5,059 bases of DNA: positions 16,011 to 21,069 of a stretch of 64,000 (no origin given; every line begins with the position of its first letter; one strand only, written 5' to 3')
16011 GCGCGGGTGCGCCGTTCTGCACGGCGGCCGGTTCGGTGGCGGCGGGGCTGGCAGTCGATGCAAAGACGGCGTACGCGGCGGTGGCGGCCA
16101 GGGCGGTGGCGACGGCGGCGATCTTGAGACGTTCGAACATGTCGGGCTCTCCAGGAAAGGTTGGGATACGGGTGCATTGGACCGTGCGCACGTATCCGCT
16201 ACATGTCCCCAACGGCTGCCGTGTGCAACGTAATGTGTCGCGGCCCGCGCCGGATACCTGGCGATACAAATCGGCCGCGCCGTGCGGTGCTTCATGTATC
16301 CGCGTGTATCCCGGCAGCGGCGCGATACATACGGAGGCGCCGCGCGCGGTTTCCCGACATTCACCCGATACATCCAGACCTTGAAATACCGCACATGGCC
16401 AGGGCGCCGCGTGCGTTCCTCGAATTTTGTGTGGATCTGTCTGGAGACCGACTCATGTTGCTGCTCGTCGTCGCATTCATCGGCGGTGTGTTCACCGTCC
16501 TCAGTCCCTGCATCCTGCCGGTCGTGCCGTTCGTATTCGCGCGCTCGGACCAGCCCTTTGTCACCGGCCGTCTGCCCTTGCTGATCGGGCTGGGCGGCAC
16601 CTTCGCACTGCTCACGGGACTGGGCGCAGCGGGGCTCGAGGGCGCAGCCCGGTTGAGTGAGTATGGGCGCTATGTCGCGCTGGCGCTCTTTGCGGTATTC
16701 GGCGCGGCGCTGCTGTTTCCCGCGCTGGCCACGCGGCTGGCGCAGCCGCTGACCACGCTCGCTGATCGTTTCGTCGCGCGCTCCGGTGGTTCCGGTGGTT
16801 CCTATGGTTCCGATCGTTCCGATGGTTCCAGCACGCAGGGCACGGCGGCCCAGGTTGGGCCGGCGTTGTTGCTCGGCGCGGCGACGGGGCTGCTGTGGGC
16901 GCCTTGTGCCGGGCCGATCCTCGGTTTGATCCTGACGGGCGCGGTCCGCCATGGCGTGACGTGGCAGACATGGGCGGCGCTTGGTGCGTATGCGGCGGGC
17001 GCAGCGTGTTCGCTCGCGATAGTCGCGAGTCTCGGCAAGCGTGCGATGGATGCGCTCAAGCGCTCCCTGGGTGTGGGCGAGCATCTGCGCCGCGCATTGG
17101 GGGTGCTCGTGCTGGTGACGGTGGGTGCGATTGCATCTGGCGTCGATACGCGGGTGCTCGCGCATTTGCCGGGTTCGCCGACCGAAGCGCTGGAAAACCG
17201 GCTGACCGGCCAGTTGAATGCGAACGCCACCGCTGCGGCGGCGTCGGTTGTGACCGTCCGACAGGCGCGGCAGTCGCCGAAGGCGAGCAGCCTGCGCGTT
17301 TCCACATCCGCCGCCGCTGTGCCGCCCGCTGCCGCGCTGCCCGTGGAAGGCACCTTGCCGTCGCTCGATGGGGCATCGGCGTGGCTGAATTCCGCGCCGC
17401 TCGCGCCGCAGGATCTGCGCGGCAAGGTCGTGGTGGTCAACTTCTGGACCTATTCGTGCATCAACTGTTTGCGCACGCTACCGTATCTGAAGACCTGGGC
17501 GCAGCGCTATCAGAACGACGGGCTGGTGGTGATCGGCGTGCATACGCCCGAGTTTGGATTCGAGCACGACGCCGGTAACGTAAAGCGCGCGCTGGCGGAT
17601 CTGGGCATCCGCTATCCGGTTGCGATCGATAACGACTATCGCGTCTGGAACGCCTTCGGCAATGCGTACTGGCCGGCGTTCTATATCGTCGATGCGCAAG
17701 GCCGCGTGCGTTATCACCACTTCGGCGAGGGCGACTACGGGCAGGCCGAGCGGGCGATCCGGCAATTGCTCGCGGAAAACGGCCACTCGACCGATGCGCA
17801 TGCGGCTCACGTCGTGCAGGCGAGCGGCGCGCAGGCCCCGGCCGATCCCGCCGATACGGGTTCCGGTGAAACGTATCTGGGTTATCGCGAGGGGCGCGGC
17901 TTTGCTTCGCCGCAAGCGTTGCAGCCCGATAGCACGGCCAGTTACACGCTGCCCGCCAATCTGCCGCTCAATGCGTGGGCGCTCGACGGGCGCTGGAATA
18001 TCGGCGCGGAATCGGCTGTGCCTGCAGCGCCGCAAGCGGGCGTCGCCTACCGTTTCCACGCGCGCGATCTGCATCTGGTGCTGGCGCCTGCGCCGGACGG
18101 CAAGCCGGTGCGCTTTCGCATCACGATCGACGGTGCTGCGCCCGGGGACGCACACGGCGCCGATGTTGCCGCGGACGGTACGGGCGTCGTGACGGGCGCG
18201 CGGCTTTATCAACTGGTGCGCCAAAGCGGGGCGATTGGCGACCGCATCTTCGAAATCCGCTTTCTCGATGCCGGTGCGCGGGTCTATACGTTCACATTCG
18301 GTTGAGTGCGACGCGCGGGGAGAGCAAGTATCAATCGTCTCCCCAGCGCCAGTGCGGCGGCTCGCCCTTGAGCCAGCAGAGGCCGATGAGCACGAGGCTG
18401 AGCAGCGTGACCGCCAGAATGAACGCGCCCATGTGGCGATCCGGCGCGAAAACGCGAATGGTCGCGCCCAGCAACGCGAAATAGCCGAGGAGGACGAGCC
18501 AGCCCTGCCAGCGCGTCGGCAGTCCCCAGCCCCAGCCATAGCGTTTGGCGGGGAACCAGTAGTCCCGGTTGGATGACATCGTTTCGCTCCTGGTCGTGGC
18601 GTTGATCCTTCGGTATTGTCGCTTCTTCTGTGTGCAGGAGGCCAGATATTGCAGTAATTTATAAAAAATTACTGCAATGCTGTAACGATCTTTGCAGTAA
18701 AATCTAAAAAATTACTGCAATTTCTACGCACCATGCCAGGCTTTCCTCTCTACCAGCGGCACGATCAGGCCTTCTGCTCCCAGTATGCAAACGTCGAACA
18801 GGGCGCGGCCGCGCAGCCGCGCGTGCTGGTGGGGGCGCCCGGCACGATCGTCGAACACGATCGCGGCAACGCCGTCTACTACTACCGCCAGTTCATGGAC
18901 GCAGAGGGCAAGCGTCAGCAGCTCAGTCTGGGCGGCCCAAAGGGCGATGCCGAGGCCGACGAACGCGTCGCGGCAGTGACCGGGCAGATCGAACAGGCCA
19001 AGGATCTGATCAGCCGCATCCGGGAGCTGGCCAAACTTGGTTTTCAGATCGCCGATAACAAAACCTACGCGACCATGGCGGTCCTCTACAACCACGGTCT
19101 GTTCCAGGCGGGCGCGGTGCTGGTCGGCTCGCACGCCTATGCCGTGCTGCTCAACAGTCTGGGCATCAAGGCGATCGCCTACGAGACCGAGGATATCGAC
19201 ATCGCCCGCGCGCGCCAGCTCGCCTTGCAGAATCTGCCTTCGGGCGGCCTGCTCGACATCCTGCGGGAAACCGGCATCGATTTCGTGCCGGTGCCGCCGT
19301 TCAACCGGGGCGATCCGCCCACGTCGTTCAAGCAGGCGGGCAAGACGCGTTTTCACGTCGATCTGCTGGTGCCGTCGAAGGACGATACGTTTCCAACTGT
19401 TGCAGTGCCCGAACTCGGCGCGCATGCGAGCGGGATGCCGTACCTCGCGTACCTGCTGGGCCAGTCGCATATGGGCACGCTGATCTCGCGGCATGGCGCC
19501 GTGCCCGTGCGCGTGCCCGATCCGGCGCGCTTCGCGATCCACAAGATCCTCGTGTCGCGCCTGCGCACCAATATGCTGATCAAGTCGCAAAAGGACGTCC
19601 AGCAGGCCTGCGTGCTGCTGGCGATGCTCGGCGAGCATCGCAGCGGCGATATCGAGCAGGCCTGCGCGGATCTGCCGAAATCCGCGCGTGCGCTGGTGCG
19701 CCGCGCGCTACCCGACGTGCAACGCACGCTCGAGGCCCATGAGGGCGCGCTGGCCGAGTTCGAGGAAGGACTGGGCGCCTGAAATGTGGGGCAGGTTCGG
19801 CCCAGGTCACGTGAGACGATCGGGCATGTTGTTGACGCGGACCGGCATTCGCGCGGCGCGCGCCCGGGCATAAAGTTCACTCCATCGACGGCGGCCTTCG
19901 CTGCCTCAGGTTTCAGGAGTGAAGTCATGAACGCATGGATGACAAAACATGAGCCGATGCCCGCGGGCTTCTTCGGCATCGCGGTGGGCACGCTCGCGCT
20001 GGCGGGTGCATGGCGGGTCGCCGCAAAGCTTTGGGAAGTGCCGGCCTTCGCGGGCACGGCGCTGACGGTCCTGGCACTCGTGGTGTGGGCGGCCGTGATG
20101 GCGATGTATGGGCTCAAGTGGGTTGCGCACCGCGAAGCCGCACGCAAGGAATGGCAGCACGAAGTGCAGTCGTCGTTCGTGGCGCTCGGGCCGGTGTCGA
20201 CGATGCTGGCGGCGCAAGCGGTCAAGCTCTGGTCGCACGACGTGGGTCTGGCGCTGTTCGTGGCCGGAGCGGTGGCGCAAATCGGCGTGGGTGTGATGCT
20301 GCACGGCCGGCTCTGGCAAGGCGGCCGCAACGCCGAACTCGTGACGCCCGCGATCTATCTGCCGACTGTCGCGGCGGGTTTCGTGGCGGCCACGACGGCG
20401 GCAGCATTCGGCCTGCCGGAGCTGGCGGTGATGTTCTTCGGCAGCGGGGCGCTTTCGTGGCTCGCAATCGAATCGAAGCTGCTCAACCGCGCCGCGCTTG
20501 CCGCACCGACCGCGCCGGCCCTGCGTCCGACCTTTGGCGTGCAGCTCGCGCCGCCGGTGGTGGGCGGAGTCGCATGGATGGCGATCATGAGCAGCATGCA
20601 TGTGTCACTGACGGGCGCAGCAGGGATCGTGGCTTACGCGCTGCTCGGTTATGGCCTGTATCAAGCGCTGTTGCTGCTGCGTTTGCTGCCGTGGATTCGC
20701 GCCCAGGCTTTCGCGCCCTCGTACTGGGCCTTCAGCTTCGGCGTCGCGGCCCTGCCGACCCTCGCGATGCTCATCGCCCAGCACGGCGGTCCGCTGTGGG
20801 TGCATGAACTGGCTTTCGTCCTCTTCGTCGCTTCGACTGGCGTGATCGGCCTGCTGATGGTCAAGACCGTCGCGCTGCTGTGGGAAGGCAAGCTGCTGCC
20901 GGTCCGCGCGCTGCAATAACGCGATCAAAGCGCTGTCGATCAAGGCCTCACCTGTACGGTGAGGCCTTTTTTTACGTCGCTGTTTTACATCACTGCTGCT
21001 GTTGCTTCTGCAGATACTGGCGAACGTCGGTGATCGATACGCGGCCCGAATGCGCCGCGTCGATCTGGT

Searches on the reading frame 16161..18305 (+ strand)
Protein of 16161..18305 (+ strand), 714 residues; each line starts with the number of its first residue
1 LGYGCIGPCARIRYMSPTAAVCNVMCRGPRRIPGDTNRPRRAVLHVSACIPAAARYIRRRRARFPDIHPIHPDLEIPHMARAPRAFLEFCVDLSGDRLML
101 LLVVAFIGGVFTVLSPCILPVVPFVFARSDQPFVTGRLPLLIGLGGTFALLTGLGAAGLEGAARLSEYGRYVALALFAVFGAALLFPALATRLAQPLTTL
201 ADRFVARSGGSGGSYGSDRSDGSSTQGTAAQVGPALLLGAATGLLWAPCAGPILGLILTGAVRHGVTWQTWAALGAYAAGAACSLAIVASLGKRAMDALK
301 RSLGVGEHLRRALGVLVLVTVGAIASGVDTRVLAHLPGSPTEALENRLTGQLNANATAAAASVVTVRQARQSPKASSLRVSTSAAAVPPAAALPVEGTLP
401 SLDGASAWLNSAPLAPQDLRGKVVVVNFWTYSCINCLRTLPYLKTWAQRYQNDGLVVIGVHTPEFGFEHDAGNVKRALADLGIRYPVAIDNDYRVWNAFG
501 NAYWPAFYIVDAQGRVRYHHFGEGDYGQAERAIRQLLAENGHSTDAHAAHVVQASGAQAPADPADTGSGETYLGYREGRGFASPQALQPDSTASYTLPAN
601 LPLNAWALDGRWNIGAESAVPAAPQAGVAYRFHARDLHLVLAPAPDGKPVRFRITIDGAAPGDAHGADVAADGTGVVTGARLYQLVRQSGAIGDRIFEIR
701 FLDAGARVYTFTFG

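Call 48: search_protein_families(library=pfam, proteins=[window:16161-18305:+], max_evalue=0.00001)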
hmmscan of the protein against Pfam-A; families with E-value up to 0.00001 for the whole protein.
window:16161-18305:+ (714 aa): 4 families
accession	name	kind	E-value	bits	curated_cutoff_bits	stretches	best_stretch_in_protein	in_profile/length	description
PF17991.7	Thioredoxin_10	-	1.1e-47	162.6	27.1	1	568-714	1-142/142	Thioredoxin like C-terminal domain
PF08534.16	Redoxin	-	1.9e-13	50.9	26.6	1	411-525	18-137/148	Redoxin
PF00578.27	AhpC-TSA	-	3.8e-13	49.9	26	1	417-518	21-123/124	AhpC/TSA family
PF13905.12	Thioredoxin_8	-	1e-08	35.8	27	1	421-516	1-94/94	Thioredoxin-like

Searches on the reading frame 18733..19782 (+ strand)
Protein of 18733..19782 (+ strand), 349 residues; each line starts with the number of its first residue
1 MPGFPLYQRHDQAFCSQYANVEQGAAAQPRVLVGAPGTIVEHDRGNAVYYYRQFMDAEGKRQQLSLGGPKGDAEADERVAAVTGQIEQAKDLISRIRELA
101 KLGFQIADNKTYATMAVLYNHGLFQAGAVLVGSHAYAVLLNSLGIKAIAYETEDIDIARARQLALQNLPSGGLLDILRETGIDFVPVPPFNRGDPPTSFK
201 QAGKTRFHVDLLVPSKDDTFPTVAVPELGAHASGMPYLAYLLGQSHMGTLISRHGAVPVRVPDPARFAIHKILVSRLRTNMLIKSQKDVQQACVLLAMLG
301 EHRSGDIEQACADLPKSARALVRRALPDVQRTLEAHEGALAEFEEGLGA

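Call 48: search_protein_families(library=pfam, proteins=[window:18733-19782:+], max_evalue=0.00001)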
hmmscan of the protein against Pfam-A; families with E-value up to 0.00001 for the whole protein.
window:18733-19782:+ (349 aa): 1 family
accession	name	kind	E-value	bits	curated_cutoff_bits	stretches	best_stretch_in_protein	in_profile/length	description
PF12281.14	NTP_transf_8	-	2.7e-36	126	26.3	1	114-312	6-214/218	Nucleotidyltransferase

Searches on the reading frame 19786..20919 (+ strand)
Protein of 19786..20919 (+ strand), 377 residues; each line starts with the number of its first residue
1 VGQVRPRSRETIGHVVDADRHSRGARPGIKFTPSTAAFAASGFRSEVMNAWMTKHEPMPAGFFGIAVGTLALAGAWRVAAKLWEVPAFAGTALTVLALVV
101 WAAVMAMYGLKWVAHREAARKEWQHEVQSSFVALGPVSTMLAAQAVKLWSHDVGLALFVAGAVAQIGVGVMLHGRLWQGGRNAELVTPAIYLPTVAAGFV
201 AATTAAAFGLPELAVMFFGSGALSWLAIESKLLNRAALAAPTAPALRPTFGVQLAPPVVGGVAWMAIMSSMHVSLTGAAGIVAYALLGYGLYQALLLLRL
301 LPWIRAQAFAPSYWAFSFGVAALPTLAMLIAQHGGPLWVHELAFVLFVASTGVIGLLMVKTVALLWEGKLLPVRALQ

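Call 48: search_protein_families(library=pfam, proteins=[window:19786-20919:+], max_evalue=0.00001)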
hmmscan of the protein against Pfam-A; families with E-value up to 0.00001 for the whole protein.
window:19786-20919:+ (377 aa): 1 family
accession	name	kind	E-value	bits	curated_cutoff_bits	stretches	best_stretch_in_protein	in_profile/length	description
PF03595.22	SLAC1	-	4.3e-32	112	27.9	1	59-362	3-331/331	Voltage-dependent anion channel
